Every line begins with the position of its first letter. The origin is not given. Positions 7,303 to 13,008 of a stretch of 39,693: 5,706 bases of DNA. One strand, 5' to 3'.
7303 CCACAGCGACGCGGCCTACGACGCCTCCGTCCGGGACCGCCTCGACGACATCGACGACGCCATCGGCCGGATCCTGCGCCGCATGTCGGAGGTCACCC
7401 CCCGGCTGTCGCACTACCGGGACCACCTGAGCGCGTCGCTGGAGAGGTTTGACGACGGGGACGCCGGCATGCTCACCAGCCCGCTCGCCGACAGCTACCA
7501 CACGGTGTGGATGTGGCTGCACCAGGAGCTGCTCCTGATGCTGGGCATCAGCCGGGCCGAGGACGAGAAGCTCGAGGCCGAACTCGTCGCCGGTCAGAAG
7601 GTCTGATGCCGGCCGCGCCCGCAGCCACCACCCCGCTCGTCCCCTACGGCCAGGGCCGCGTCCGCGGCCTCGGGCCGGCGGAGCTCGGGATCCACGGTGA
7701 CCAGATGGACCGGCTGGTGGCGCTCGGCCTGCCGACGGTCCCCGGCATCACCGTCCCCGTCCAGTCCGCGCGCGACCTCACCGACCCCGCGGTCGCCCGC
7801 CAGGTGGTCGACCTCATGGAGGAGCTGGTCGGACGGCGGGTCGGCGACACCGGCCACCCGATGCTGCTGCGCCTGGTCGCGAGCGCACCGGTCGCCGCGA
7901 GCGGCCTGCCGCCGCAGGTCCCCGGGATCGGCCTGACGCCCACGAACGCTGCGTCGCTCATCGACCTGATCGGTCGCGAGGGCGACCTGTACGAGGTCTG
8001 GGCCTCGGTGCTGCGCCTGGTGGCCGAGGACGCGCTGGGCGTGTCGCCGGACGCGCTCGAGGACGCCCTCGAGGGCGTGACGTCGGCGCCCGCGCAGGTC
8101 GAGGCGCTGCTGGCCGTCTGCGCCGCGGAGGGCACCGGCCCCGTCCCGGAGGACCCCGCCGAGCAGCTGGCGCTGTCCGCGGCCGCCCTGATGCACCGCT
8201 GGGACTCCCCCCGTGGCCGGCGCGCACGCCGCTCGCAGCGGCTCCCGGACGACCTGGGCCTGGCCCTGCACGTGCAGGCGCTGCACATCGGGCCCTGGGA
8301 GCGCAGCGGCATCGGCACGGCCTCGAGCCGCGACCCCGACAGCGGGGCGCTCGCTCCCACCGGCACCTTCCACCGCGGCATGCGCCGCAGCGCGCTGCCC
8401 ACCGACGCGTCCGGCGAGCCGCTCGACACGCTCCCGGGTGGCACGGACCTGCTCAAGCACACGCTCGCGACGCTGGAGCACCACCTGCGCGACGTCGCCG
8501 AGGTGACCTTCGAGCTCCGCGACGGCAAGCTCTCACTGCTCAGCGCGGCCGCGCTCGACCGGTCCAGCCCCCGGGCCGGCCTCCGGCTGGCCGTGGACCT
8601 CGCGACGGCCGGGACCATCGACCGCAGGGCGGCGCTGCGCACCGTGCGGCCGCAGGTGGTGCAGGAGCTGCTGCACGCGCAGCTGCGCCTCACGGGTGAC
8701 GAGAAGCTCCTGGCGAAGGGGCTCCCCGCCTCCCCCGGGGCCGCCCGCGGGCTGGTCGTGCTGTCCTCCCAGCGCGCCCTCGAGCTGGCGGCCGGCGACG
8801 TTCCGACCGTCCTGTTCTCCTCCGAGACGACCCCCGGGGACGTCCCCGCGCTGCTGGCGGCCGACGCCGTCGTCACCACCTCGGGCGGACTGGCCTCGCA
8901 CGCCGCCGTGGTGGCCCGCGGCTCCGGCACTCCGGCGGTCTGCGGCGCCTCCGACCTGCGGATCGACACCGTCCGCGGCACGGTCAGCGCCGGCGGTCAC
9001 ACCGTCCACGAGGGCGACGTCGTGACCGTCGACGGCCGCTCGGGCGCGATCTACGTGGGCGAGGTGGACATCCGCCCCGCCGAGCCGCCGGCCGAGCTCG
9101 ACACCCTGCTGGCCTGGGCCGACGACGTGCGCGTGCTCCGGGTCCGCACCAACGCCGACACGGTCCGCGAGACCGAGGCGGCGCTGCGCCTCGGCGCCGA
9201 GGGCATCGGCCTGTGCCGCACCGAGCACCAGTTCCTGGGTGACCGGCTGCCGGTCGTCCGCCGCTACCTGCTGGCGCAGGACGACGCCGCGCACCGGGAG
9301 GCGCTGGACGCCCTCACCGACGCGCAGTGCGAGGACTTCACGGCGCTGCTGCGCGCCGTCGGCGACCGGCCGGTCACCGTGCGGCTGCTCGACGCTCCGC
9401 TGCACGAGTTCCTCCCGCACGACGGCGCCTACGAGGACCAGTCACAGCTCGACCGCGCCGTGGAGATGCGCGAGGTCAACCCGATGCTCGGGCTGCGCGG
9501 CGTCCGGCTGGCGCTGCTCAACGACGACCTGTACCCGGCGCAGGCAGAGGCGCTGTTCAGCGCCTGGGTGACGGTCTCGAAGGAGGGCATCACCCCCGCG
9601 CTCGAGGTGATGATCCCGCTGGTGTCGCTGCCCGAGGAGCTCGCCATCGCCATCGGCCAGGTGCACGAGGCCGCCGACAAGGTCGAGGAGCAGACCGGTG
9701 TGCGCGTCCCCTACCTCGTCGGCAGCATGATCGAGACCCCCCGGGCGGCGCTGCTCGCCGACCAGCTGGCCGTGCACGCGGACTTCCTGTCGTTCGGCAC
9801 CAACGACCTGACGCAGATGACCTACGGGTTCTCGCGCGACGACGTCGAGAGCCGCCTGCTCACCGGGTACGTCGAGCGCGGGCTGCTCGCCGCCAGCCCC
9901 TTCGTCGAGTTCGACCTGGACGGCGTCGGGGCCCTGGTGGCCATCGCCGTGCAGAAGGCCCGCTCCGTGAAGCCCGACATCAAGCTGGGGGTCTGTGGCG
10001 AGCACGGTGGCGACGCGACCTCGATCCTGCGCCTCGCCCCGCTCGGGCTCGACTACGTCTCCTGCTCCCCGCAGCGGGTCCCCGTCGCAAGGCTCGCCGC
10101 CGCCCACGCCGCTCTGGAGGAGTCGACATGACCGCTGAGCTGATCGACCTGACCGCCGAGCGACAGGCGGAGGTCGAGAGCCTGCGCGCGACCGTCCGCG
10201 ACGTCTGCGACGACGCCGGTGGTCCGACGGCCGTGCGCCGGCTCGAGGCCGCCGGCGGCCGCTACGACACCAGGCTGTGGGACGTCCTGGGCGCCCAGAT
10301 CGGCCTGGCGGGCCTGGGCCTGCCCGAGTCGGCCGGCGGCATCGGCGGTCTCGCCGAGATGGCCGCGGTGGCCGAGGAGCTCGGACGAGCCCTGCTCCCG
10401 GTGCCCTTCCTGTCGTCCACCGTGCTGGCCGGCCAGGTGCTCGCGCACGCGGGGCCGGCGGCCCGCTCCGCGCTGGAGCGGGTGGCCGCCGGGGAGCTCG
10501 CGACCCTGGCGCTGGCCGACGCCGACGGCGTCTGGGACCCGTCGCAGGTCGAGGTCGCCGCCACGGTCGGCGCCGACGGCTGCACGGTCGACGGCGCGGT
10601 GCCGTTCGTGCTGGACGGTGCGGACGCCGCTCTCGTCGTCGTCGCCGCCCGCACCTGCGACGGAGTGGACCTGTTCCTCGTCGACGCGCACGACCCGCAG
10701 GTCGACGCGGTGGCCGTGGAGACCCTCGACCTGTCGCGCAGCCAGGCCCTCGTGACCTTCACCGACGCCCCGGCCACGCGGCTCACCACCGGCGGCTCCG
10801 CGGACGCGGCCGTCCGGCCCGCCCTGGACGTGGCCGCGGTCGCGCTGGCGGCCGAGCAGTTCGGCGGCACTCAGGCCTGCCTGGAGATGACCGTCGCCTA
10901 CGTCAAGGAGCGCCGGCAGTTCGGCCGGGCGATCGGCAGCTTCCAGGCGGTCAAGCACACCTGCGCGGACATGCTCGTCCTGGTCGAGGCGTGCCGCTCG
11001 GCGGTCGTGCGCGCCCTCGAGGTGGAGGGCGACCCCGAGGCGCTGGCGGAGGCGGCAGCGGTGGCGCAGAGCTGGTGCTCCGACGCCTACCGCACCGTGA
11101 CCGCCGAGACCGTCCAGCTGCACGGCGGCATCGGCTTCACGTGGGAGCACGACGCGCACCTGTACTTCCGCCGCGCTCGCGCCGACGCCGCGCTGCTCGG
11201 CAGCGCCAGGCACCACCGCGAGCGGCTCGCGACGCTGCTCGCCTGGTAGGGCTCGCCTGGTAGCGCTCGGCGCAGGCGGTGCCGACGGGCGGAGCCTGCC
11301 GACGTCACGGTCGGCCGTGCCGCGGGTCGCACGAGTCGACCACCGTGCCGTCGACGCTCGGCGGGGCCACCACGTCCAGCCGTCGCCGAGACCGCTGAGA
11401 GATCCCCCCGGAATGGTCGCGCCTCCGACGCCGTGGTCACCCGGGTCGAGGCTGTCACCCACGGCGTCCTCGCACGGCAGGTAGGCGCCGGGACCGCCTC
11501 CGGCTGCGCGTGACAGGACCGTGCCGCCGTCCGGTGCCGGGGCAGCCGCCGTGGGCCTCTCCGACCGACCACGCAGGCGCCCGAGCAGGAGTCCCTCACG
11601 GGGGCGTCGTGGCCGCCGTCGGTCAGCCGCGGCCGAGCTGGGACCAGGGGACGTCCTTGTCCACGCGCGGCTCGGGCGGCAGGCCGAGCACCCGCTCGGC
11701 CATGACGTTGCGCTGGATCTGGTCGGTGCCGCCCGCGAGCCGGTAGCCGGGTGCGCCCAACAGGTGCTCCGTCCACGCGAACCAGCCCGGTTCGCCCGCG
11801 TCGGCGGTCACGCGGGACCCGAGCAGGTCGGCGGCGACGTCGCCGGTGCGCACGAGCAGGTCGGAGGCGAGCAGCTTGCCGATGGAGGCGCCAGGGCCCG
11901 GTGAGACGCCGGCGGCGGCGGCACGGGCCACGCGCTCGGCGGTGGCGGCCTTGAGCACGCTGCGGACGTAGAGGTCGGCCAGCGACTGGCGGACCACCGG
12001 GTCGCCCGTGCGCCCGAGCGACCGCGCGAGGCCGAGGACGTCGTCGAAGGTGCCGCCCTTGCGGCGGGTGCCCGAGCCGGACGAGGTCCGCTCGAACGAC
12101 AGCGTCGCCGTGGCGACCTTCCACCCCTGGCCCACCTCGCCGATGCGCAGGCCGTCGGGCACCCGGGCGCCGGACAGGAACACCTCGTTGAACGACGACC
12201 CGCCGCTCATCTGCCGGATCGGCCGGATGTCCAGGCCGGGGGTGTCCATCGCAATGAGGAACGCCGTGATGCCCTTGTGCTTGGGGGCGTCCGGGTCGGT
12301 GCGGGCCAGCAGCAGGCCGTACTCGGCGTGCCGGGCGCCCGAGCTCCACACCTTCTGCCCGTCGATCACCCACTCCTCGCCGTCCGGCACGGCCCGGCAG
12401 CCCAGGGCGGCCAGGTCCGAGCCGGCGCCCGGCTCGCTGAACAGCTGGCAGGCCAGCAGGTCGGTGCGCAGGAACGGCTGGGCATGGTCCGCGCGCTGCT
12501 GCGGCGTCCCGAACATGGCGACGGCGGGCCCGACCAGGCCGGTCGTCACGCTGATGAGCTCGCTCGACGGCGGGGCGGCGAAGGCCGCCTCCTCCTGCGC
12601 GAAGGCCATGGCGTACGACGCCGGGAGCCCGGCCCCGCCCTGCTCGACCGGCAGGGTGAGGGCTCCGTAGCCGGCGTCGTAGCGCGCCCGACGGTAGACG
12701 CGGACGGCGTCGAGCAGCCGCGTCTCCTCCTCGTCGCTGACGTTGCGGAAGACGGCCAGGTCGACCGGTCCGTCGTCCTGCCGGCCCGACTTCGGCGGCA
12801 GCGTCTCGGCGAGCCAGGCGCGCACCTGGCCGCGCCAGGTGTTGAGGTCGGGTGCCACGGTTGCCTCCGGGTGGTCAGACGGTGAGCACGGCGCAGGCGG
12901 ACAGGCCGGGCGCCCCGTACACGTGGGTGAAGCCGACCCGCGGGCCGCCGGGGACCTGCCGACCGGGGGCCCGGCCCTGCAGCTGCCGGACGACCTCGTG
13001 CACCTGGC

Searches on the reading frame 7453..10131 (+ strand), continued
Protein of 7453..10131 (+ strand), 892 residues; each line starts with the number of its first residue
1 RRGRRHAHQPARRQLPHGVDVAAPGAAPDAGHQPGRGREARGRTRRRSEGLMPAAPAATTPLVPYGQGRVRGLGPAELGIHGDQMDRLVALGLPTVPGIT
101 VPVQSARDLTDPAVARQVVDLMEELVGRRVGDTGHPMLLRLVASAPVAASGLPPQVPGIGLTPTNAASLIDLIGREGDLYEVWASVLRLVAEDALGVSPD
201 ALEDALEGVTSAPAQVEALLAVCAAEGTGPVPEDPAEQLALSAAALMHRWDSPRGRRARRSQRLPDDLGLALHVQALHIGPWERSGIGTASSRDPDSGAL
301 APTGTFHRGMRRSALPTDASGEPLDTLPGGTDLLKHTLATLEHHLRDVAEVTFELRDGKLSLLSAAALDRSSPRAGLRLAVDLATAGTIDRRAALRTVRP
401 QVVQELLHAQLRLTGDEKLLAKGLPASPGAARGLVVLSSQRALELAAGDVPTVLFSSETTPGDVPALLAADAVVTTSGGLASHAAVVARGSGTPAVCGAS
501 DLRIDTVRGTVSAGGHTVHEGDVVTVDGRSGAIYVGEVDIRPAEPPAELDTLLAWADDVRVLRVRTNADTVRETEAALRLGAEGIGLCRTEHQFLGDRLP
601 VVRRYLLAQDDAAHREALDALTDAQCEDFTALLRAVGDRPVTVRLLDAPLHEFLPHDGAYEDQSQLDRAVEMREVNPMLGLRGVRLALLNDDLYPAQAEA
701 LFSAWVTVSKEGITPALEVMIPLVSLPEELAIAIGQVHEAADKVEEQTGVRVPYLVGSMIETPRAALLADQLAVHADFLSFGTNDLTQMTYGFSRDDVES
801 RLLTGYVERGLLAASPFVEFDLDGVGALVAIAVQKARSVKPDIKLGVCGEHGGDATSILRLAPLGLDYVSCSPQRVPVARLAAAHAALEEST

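Call 81: find_encoding_contigs(protein=P0302, flank=10000, max_places=1)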
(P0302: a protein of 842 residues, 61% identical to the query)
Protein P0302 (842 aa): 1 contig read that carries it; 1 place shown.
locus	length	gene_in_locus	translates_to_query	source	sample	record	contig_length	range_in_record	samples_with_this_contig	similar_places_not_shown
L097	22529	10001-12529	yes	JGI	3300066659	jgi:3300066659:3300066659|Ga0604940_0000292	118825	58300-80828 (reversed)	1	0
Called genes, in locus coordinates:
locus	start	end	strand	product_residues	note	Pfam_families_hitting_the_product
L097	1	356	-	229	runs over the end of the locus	PF00300:His_Phos_1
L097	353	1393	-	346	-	PF08240:ADH_N, PF16912:Glu_dehyd_C, PF00107:ADH_zinc_N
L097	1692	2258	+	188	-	PF00106:adh_short, PF13561:adh_short_C2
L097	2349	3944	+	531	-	PF00501:AMP-binding, PF13193:AMP-binding_C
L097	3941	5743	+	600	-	PF07167:PhaC_N, PF00561:Abhydrolase_1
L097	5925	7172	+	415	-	PF06850:PHB_depo_C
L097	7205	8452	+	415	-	PF02771:Acyl-CoA_dh_N, PF02770:Acyl-CoA_dh_M, PF00441:Acyl-CoA_dh_1, PF08028:Acyl-CoA_dh_2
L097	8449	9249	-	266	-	PF00378:ECH_1, PF16113:ECH_2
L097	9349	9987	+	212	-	-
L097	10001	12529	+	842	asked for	PF00391:PEP-utilizers, PF02896:PEP-utilizers_C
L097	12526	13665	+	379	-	PF02771:Acyl-CoA_dh_N (weak), PF00441:Acyl-CoA_dh_1, PF08028:Acyl-CoA_dh_2 (weak)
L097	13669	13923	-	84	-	-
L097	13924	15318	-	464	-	PF00355:Rieske, PF00848:Ring_hydroxyl_A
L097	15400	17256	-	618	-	PF27448:Rph_4th, PF00391:PEP-utilizers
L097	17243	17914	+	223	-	PF07110:EthD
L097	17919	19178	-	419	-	PF02771:Acyl-CoA_dh_N, PF02770:Acyl-CoA_dh_M, PF00441:Acyl-CoA_dh_1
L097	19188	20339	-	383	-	PF00108:Thiolase_N, PF02803:Thiolase_C (faint), PF22691:Thiolase_C_1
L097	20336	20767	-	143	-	PF01796:OB_ChsH2_C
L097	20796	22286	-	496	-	-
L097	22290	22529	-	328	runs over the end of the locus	PF02779:Transket_pyr, PF02780:Transketolase_C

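Call 95: search_protein_families(library=ncbifam, proteins=[L097:9349-9987:+], max_evalue=0.01)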
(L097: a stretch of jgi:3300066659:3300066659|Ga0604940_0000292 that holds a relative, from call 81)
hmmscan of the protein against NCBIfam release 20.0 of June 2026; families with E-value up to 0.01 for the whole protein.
L097:9349-9987:+ (212 aa): 0 families

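Call 97: search_dna_similar(query=window:7507-10131:+, collection=plasmids, mode=protein, max_evalue=1e-40, max_rows=25)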
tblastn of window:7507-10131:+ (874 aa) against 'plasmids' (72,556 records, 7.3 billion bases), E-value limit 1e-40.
Records with a match: 61; places in all: 68; records where one place covers at least 80% of the query: 49.
Best place of each record, by identity: <60% 61.
By first word of the organism name: Azospirillum 10; Sinorhizobium 8; Enterococcus 6; Novosphingobium 4; Sphingobium 3; Embleya 2; Streptomyces 2; Sphingomonas 2; Shinella 2; Listeria 2; and 20 more.
By predicted mobility (MOB-suite, as given by PLSDB): non-mobilizable 47; conjugative 10; mobilizable 4.
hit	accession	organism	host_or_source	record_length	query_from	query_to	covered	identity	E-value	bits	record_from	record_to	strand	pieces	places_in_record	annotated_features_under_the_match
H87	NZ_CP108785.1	Embleya sp. NBC_00888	-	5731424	58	859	92%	39.6%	9e-126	426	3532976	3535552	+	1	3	none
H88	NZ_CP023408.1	Streptomyces fungicidicus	Pig,cell culture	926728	60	860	92%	39.0%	3e-122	416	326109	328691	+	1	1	ppdK: pyruvate, phosphate dikinase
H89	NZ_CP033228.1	Sphingobium yanoikuyae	Mixed culture,wastewater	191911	44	860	93%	38.1%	9e-144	478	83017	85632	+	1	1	ppdK: pyruvate, phosphate dikinase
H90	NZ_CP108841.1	Streptomyces chartreusis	-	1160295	60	859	92%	38.8%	9e-128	432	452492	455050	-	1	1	none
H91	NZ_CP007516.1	Rubrobacter radiotolerans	-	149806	61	859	91%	38.6%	6e-136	456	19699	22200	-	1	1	ppdK: pyruvate, phosphate dikinase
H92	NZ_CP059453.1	Azospirillum brasilense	Prokaryotes,soil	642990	60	860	92%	38.2%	1e-143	478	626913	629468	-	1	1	ppdK: pyruvate, phosphate dikinase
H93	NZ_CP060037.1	Sphingobium fuliginis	-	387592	53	860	92%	37.8%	3e-133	447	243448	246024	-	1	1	ppdK: pyruvate, phosphate dikinase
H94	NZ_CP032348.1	Azospirillum brasilense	soil sample,Agricultural field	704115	60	860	92%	38.0%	2e-142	474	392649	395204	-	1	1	ppdK: pyruvate, phosphate dikinase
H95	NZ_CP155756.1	Sphingomonas parapaucimobilis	Chinese cabbage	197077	60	860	92%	38.0%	2e-137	460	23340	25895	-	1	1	ppdK: pyruvate, phosphate dikinase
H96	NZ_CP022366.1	Azospirillum sp. TSH58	single cell,paddy soils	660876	60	860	92%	37.9%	1e-141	472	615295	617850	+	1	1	ppdK: pyruvate, phosphate dikinase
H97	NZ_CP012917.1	Azospirillum brasilense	Digitaria eriantha,microbe,root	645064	60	860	92%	37.9%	5e-141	470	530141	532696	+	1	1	ppdK: pyruvate, phosphate dikinase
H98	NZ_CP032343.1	Azospirillum brasilense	soil sample,Agricultural field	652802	60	860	92%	37.9%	5e-141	470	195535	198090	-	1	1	ppdK: pyruvate, phosphate dikinase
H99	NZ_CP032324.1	Azospirillum argentinense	soil sample,Agricultural field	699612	60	860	92%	37.9%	6e-141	470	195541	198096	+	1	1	ppdK: pyruvate, phosphate dikinase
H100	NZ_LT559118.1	Nonomuraea gerenzanensis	-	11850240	60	860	92%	37.8%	4e-130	438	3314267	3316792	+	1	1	none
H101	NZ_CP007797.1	Azospirillum argentinense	Triticum aestivum L.,Root,wheat ...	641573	60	860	92%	37.8%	1e-140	469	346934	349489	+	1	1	ppdK: pyruvate, phosphate dikinase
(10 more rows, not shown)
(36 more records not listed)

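Call 103: search_protein_families(library=pfam, proteins=[L097:9349-9987:+], max_evalue=1)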
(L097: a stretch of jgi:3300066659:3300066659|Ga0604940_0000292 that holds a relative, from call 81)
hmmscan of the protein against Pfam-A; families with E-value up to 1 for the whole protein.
L097:9349-9987:+ (212 aa): 0 families

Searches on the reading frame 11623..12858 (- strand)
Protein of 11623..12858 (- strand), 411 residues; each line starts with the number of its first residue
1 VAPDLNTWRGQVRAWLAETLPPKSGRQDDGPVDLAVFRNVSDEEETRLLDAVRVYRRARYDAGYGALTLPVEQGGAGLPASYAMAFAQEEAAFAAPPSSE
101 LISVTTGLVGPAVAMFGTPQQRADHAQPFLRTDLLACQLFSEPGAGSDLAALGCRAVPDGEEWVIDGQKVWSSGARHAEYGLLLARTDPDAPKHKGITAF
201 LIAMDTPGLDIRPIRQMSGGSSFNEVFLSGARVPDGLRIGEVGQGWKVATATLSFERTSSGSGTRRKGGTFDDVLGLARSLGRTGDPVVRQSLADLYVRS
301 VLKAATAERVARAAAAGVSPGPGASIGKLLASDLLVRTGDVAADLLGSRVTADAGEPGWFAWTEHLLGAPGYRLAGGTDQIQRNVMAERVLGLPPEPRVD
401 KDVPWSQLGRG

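Call 12: search_protein_families(library=pfam, proteins=[window:11623-12858:-], max_evalue=0.001)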
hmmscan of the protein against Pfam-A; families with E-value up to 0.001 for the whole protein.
window:11623-12858:- (411 aa): 3 families
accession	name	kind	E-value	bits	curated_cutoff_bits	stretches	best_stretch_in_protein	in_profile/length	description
PF02770.24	Acyl-CoA_dh_M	-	1.6e-18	67.1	33.3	1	137-219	1-83/97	Acyl-CoA dehydrogenase, middle domain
PF00441.29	Acyl-CoA_dh_1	-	1.5e-16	61.3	22.4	1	243-391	1-150/150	Acyl-CoA dehydrogenase, C-terminal domain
PF02771.21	Acyl-CoA_dh_N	-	2.6e-08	34.6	22.9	1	60-130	41-110/113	Acyl-CoA dehydrogenase, N-terminal domain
